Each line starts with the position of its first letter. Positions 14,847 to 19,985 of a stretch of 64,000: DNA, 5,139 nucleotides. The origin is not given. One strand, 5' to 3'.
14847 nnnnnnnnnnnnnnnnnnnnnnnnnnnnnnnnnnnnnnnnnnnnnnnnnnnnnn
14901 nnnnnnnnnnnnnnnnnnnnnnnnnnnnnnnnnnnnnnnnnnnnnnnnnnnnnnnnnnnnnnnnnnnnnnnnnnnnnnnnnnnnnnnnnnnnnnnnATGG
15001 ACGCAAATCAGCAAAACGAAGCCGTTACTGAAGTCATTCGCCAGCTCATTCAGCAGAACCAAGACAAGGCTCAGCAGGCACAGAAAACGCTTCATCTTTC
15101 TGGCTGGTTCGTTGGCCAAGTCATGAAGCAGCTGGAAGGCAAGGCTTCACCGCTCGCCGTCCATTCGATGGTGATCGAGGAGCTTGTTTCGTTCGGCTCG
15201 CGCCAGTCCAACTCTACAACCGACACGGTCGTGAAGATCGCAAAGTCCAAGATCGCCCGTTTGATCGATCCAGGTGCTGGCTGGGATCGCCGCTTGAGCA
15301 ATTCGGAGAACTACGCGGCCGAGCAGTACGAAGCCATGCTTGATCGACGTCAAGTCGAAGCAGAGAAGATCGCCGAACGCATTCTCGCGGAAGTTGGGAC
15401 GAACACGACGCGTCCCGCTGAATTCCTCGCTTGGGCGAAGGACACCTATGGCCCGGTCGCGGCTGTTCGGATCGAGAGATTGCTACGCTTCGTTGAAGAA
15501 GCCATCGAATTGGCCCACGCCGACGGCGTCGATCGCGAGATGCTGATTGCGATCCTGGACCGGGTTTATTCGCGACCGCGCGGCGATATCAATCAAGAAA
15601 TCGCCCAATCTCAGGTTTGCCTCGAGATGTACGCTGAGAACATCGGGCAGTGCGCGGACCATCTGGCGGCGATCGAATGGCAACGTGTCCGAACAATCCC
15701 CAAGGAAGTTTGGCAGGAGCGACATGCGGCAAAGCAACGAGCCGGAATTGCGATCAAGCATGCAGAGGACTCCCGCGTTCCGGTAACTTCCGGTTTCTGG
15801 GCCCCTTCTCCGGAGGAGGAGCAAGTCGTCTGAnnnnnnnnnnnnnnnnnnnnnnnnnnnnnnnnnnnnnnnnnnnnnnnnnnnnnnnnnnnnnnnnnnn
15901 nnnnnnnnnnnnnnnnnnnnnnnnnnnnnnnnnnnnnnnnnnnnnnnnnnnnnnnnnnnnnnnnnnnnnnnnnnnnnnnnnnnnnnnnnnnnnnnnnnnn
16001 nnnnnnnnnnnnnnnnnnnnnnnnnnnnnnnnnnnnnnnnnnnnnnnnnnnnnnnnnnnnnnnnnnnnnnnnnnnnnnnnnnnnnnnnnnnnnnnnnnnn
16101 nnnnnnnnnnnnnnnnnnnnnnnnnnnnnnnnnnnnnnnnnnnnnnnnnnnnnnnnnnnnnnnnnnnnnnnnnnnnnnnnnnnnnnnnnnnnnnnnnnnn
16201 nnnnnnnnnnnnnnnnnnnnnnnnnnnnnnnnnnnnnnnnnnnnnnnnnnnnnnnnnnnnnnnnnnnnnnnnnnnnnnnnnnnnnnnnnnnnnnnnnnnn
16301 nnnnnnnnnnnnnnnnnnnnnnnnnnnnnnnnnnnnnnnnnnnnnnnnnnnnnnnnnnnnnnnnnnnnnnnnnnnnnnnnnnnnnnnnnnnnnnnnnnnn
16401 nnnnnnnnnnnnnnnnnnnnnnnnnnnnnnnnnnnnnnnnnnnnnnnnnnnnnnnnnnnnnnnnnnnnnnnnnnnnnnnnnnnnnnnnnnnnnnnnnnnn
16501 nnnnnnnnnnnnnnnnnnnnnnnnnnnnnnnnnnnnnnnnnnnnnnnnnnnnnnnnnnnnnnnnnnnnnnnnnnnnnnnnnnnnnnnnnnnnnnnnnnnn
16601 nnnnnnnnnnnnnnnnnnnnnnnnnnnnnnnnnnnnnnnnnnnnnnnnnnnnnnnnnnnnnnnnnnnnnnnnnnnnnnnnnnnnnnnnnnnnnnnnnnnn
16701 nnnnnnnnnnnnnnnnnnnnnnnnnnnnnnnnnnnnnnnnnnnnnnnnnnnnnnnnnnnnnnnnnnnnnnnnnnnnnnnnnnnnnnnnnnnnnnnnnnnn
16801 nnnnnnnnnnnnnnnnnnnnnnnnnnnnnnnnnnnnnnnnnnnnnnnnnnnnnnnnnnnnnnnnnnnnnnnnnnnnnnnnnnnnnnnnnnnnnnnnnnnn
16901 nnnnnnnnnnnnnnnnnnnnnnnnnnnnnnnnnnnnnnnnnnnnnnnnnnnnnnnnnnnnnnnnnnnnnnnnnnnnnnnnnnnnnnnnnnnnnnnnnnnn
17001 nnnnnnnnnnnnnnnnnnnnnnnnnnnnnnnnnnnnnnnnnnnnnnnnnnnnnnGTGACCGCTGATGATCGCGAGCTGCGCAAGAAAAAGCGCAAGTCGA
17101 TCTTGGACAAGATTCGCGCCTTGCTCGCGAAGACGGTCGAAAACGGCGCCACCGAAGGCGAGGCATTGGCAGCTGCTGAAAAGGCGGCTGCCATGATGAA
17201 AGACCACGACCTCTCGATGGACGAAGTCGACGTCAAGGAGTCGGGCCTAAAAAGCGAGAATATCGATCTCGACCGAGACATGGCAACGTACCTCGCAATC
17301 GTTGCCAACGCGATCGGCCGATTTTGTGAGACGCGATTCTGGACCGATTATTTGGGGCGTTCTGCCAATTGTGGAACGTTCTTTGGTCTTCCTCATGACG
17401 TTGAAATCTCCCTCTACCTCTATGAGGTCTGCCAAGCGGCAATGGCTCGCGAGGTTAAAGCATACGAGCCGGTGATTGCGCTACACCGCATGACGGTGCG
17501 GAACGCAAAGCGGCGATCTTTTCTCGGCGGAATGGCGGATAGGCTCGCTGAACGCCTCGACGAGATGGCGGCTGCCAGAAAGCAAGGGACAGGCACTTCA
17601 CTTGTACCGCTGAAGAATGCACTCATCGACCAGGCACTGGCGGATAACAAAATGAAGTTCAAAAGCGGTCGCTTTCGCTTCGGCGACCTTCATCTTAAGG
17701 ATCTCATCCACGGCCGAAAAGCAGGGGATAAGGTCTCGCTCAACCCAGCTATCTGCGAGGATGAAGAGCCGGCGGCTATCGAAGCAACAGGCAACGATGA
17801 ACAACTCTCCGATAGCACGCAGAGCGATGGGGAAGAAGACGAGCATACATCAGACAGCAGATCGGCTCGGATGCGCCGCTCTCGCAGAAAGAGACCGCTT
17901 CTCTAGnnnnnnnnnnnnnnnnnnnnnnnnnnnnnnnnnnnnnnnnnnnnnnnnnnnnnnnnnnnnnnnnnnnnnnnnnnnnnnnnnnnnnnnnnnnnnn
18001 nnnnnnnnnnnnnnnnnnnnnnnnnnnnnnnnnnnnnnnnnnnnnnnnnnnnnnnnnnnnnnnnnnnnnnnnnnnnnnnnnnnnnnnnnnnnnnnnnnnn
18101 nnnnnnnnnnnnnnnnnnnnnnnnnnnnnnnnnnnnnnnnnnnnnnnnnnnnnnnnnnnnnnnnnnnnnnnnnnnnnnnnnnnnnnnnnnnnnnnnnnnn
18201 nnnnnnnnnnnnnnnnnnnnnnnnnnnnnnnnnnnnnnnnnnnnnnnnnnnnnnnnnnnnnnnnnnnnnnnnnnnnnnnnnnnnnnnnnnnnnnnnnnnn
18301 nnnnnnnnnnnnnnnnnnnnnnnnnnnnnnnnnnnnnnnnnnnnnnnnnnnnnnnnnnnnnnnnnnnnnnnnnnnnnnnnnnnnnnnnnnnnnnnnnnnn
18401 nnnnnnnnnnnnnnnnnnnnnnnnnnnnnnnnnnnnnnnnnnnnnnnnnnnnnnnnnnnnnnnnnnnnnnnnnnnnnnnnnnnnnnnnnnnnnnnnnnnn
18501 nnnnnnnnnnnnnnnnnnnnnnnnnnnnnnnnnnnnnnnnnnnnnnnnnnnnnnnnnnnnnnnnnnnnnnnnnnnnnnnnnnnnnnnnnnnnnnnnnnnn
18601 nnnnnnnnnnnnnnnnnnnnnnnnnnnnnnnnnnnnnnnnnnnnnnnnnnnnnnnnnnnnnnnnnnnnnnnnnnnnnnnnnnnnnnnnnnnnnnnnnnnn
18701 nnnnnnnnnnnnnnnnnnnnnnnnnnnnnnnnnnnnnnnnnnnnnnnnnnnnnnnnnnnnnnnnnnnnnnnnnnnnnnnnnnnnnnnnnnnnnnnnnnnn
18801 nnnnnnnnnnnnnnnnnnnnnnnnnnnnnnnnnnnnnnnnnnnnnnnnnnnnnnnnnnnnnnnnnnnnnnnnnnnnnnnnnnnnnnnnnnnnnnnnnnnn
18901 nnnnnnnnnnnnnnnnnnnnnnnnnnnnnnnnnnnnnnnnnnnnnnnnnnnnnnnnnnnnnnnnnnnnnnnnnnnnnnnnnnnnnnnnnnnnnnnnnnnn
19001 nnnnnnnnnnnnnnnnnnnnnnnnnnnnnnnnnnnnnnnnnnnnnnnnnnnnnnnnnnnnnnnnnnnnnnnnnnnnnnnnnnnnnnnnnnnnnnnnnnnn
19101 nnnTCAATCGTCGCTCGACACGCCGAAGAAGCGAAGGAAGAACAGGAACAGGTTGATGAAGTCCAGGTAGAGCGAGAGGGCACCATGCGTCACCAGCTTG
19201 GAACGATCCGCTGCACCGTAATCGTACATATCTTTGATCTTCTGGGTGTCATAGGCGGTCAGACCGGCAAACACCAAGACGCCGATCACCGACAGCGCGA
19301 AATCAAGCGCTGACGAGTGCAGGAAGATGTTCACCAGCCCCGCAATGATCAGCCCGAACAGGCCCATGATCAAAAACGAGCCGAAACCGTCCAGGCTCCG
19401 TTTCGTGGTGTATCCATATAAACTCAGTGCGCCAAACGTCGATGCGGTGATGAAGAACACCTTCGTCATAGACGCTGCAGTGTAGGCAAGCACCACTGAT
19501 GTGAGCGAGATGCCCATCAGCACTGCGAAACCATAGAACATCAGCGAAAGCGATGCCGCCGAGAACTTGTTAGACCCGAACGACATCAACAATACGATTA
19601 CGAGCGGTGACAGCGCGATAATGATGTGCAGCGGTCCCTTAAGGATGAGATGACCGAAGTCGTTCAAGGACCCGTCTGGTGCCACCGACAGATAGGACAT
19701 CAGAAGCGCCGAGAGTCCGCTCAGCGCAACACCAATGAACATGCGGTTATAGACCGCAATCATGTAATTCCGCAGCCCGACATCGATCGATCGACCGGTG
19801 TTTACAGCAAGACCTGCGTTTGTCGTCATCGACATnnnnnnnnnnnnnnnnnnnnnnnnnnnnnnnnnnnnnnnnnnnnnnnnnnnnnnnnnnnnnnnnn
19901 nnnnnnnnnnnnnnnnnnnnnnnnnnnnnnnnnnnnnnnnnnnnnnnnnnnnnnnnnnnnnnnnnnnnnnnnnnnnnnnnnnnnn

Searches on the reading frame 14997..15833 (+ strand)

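Call 23: search_protein_families(library=pfam, proteins=[window:14997-15833:+], max_evalue=0.01)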
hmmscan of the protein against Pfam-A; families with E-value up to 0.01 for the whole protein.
window:14997-15833:+ (278 aa): 1 family
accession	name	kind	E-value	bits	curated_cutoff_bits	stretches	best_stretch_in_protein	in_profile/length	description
PF02637.23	GatB_Yqey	-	1.1e-09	38.8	27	1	5-63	89-148/148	GatB domain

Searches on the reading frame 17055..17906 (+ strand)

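Call 24: search_protein_families(library=pfam, proteins=[window:17055-17906:+], max_evalue=0.01)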
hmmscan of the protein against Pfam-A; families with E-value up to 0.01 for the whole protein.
window:17055-17906:+ (283 aa): 2 families
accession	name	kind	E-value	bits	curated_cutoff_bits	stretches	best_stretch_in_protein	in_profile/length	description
PF23771.1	DUF7168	-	3.9e-19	69.1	25.5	1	72-196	16-133/140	Domain of unknown function (DUF7168)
PF10979.13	DUF2786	-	1.5e-10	41.2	23.9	1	16-55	2-40/40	Protein of unknown function (DUF2786)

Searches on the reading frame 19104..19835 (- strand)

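Call 24: search_protein_families(library=pfam, proteins=[window:19104-19835:-], max_evalue=0.01)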
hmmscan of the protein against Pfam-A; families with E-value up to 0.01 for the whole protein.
window:19104-19835:- (243 aa): 1 family
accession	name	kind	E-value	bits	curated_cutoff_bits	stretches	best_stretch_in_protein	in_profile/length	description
PF01027.25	Bax1-I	-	1.5e-52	178.9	34.1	1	22-237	1-207/207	Inhibitor of apoptosis-promoting Bax1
